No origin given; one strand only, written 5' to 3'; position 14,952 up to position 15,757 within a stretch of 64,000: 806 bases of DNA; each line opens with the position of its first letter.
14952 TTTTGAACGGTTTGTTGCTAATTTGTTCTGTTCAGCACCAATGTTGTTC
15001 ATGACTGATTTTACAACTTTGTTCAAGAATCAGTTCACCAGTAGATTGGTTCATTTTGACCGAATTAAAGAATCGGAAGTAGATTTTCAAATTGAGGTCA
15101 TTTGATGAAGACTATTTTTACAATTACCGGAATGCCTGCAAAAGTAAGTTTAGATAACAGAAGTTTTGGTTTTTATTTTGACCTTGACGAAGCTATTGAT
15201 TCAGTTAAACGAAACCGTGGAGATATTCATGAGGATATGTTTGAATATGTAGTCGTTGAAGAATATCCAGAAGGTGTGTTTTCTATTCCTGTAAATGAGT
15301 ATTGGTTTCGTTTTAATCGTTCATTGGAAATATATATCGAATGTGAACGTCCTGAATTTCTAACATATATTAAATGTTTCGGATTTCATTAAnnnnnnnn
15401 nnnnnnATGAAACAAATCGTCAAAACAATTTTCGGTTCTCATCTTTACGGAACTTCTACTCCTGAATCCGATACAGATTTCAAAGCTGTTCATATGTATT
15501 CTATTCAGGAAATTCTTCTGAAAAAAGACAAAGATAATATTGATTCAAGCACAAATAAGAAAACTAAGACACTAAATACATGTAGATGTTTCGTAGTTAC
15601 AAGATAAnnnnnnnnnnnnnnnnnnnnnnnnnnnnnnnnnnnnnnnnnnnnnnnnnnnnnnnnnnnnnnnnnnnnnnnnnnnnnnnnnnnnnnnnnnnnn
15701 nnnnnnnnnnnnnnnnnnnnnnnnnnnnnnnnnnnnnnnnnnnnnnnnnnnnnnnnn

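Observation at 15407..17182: IS200/IS605 TnpB-only element apparently inserted into a nucleotidyltransferase-like gene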

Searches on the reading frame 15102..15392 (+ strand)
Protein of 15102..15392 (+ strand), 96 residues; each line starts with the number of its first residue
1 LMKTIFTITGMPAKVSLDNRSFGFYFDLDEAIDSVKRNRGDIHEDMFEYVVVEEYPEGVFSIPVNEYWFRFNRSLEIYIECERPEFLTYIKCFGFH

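Call 3: search_protein_families(library=pfam, proteins=[window:15102-15392:+], max_evalue=1)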
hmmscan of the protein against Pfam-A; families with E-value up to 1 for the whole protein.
window:15102-15392:+ (96 aa): 0 families

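Call 20: find_related_loci(query=window:15102-15392:+, collection=viral_contigs, flank=6000)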
Query window:15102-15392:+ (96 aa) in viral_contigs; peptide patterns used: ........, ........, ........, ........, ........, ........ (x = any residue, [..] = any of these).
20 stretches matched a pattern, but none encodes a relative of the query by tblastn (E <= 1e-3).

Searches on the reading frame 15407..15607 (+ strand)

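Call 3: search_protein_families(library=pfam, proteins=[window:15407-15607:+], max_evalue=1)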
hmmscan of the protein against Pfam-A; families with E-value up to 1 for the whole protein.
window:15407-15607:+ (66 aa): 3 families
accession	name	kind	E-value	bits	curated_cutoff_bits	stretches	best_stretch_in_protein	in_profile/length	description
PF10127.15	RlaP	-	0.0014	18.8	23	1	7-52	24-70/249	RNA repair pathway DNA polymerase beta family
PF01909.29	NTP_transf_2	-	0.058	14.2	21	1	8-26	19-37/93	Nucleotidyltransferase domain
PF18765.7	Polbeta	-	0.074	13.7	26.9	1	7-27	17-37/93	Polymerase beta, Nucleotidyltransferase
